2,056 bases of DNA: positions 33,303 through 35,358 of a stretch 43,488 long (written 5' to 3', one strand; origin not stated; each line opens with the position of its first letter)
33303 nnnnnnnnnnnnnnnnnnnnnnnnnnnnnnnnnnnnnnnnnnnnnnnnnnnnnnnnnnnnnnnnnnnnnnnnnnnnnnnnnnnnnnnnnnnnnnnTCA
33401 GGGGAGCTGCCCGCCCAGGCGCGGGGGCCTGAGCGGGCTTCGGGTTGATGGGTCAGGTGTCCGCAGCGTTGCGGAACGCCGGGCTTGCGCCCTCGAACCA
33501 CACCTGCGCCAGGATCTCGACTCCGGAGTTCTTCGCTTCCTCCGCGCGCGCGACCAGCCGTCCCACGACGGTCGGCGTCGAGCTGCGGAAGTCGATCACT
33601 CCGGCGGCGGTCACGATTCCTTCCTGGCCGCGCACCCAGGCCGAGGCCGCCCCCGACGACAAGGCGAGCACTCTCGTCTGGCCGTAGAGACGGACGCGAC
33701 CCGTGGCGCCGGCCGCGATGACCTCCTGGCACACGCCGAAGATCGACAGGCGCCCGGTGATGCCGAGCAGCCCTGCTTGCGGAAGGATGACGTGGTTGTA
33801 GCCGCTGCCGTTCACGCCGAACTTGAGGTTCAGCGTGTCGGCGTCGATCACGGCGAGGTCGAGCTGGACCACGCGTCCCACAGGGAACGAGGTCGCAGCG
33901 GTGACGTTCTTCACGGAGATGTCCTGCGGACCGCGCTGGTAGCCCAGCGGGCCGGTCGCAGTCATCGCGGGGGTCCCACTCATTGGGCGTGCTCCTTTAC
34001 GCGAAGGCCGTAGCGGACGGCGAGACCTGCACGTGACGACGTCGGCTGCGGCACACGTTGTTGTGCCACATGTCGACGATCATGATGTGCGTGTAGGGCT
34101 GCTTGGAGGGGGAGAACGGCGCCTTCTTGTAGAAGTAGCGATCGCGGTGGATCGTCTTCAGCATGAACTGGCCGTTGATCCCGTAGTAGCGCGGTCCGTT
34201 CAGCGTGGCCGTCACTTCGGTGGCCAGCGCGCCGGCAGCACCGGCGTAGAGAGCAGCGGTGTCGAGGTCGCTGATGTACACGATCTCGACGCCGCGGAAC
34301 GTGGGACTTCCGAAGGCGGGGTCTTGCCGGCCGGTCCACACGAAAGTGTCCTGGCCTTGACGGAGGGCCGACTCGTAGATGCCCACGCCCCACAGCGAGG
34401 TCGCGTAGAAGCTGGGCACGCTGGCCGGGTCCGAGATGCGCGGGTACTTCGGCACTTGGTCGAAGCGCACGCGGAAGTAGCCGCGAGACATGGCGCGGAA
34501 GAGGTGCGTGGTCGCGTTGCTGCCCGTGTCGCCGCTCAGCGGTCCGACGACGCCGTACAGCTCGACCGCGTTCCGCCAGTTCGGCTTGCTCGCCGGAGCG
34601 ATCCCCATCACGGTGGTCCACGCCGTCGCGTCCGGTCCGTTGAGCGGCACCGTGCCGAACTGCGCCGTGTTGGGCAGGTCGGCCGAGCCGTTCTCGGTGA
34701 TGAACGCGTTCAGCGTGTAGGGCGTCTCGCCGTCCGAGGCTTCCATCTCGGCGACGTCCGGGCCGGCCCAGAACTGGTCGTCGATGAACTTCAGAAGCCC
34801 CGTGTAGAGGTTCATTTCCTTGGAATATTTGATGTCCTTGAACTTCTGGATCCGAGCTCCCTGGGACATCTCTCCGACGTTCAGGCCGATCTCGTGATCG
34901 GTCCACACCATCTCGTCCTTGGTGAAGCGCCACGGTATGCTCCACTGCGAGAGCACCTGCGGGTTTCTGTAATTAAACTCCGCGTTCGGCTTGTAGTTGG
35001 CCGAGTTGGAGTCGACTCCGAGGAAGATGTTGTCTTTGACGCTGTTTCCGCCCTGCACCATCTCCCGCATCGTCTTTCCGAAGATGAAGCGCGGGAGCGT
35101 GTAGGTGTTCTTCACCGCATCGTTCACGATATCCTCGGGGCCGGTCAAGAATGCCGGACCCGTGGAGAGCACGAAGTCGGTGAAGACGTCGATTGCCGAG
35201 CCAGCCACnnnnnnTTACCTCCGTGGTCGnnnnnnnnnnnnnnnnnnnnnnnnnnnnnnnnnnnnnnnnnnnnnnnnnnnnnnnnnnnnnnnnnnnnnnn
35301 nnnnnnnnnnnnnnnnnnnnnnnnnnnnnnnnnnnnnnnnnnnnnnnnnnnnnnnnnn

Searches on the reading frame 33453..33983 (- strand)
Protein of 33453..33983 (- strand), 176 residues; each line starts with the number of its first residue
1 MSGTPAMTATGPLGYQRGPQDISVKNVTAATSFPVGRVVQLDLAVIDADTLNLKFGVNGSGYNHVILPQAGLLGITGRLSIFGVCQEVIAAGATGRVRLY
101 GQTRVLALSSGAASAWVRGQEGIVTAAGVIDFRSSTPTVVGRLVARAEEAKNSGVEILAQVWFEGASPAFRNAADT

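Call 13: search_protein_families(library=phrogs, proteins=[window:33453-33983:-], max_evalue=0.01)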
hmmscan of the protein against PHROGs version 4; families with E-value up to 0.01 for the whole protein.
window:33453-33983:- (176 aa): 0 families

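Call 14: search_protein_families(library=pfam, proteins=[window:33453-33983:-], max_evalue=0.01)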
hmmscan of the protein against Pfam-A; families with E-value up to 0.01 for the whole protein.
window:33453-33983:- (176 aa): 1 family
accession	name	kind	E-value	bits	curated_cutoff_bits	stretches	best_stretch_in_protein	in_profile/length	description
PF09956.15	Phage_cement_2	-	0.00048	20.9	24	1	77-152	26-97/103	Phage cement protein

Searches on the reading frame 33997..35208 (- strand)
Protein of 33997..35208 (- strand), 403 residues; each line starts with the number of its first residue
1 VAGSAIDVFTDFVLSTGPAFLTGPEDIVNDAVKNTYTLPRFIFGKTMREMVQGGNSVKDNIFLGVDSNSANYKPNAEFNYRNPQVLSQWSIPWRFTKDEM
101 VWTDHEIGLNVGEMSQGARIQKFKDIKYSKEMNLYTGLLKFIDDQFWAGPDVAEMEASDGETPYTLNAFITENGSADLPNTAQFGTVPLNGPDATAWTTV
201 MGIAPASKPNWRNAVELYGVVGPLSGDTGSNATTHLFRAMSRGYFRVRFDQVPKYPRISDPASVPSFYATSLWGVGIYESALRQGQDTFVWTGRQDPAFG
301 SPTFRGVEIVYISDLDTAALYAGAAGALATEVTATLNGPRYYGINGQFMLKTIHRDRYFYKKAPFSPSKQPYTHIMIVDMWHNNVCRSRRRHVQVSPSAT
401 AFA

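Call 13: search_protein_families(library=phrogs, proteins=[window:33997-35208:-], max_evalue=0.01)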
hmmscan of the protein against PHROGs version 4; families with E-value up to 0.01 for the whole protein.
window:33997-35208:- (403 aa): 0 families

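Call 14: search_protein_families(library=pfam, proteins=[window:33997-35208:-], max_evalue=0.01)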
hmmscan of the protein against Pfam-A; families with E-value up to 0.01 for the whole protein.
window:33997-35208:- (403 aa): 0 families

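Call 50: search_dna_similar(query=window:33997-35208:-, collection=phages, mode=protein, max_rows=12, max_evalue=0.001)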
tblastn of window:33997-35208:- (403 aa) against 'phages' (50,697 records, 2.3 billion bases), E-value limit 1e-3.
No match.

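Call 89: search_solved_structures(query=window:33997-35208:-, max_evalue=1)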
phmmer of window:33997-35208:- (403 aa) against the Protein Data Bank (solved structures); distinct sequences matched with E-value up to 1: 1.
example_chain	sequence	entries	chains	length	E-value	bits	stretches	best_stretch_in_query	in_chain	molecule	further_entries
8z5s_g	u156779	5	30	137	1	11.5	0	14-82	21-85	Flagellar basal-body rod protein FlgC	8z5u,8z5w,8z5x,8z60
